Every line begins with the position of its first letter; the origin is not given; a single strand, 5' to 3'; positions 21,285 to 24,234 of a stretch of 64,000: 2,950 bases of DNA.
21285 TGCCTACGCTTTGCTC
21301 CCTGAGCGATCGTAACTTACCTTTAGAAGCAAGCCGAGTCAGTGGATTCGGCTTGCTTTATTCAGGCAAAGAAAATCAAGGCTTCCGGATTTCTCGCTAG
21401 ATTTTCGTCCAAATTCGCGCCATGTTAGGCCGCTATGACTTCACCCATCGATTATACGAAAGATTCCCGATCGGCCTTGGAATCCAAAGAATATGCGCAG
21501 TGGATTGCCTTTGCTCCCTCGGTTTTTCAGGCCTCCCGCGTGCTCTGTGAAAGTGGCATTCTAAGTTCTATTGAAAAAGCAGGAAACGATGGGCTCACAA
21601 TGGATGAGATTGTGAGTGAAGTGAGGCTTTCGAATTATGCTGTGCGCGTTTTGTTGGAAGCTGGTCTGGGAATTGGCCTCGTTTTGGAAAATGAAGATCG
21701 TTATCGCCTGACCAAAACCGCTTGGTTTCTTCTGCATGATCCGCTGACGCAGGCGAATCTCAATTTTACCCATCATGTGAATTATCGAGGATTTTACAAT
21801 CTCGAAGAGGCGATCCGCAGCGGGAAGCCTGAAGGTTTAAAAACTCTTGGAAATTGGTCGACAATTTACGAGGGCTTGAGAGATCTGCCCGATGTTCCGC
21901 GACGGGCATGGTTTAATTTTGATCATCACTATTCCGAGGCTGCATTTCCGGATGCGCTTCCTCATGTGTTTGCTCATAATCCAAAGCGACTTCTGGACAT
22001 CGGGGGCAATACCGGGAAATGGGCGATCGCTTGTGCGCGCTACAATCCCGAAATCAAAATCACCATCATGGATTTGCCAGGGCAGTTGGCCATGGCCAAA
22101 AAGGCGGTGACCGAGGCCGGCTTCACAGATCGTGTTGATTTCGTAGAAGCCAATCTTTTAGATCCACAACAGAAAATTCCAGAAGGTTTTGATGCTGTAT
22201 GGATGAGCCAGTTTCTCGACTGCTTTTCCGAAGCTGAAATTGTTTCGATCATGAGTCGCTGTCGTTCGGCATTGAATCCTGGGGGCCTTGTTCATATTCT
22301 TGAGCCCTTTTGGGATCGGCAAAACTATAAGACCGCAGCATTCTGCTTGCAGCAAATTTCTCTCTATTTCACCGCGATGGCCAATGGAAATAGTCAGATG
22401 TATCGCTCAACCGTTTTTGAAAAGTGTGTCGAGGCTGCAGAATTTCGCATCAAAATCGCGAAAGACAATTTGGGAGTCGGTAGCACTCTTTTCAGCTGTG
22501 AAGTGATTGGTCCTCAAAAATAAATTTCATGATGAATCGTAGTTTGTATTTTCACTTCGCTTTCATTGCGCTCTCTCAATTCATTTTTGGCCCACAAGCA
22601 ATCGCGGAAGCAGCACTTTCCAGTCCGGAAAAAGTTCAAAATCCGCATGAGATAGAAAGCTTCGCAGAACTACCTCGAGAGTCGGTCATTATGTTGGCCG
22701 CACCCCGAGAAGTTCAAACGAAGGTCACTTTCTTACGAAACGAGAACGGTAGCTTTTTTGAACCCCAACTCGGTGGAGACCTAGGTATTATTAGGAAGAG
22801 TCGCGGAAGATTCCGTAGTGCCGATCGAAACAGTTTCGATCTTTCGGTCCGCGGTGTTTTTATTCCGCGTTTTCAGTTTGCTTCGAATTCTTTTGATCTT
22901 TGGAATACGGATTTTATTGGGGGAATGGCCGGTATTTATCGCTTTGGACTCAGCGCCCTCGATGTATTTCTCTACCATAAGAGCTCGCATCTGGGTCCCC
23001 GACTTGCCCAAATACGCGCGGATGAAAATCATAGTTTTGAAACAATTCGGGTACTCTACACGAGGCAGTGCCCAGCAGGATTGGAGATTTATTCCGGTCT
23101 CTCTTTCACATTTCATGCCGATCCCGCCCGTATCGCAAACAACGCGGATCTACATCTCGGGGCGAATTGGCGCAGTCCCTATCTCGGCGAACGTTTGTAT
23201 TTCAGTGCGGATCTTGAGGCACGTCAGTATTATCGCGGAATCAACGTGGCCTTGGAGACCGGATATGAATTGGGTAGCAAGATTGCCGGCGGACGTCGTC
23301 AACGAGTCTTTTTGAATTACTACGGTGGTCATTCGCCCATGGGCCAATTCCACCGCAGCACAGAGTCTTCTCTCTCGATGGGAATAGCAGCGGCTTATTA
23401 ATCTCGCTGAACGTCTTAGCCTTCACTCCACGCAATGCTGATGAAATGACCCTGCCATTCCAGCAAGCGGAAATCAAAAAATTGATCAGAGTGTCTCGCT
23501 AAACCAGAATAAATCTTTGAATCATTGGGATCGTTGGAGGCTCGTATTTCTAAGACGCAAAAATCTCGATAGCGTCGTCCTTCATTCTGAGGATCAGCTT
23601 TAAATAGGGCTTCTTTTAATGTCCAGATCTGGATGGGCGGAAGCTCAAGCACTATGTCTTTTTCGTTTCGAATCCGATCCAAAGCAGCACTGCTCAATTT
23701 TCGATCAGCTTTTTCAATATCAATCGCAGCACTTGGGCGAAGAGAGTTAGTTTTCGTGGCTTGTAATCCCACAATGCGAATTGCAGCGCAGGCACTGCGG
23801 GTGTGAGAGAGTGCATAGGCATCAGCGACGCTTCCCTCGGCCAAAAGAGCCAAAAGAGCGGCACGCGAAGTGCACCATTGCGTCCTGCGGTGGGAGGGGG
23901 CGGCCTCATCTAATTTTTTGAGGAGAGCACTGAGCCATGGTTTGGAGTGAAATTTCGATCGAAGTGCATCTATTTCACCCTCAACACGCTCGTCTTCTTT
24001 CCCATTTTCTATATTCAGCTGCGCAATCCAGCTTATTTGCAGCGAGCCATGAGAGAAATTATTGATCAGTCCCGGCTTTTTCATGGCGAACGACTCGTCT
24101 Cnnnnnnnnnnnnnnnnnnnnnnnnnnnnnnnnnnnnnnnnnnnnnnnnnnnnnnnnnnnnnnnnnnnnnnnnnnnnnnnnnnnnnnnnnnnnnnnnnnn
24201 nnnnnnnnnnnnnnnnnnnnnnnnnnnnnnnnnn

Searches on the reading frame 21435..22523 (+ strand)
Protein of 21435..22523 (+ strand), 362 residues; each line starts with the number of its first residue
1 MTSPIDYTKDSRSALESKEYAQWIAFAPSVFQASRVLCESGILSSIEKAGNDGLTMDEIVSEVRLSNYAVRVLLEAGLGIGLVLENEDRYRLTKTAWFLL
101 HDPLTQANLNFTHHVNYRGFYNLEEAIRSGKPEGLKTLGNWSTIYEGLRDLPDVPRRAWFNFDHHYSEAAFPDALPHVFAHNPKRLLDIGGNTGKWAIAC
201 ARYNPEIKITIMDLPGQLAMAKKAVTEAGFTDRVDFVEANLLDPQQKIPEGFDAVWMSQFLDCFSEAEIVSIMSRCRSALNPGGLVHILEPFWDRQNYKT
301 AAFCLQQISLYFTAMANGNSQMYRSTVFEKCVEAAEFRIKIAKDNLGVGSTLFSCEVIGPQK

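Call 3: search_protein_families(library=pfam, proteins=[window:21435-22523:+], max_evalue=0.01)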
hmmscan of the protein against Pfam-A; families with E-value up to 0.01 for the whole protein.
window:21435-22523:+ (362 aa): 10 families
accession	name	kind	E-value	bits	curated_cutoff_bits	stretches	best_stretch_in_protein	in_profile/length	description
PF21212.3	Dimerisation2-like_dom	-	2.5e-22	79.5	27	1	20-90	3-72/72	Dimerisation2-like domain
PF00891.24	Methyltransf_2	-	2.1e-18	66.9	22.3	1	169-322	49-196/210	O-methyltransferase domain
PF08242.18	Methyltransf_12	-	4.2e-12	47.1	30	1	187-285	1-97/98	Methyltransferase domain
PF13649.12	Methyltransf_25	-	2.9e-11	44.3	27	1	187-284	2-97/97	Methyltransferase domain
PF13489.12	Methyltransf_23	-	1.8e-08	34.7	27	1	171-339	9-161/164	Methyltransferase domain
PF08241.18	Methyltransf_11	-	4.8e-08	34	21.2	1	187-287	1-94/95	Methyltransferase domain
PF01209.24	Ubie_methyltran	-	2.1e-06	27.7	20.1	1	181-291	46-154/233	ubiE/COQ5 methyltransferase family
PF08100.18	Dimerisation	-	2.8e-05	24.3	25.6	1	31-101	19-92/93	O-methyltransferase dimerisation domain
PF01739.24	CheR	-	0.004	17.1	27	1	230-287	116-172/195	CheR methyltransferase, SAM binding domain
PF05175.20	MTS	-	0.0052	16.9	23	1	181-246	30-95/170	Methyltransferase small domain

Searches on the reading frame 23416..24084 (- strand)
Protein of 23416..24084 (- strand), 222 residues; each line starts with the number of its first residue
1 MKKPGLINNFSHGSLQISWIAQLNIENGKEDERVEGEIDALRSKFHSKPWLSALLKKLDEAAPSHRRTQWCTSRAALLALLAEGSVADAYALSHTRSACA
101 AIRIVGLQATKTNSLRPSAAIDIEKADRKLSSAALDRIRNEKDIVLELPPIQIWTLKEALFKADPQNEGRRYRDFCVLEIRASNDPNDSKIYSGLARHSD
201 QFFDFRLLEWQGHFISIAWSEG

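Call 3: search_protein_families(library=pfam, proteins=[window:23416-24084:-], max_evalue=0.01)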
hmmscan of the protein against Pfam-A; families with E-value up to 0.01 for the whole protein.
window:23416-24084:- (222 aa): 1 family
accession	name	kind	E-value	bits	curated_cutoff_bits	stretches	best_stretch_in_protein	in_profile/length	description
PF01648.25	ACPS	-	1.8e-05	25.1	25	1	121-198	4-94/111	4'-phosphopantetheinyl transferase superfamily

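Call 5: search_protein_families(library=ncbifam, proteins=[window:23416-24084:-], max_evalue=1)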
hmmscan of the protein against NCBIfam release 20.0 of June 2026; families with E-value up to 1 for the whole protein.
window:23416-24084:- (222 aa): 0 families
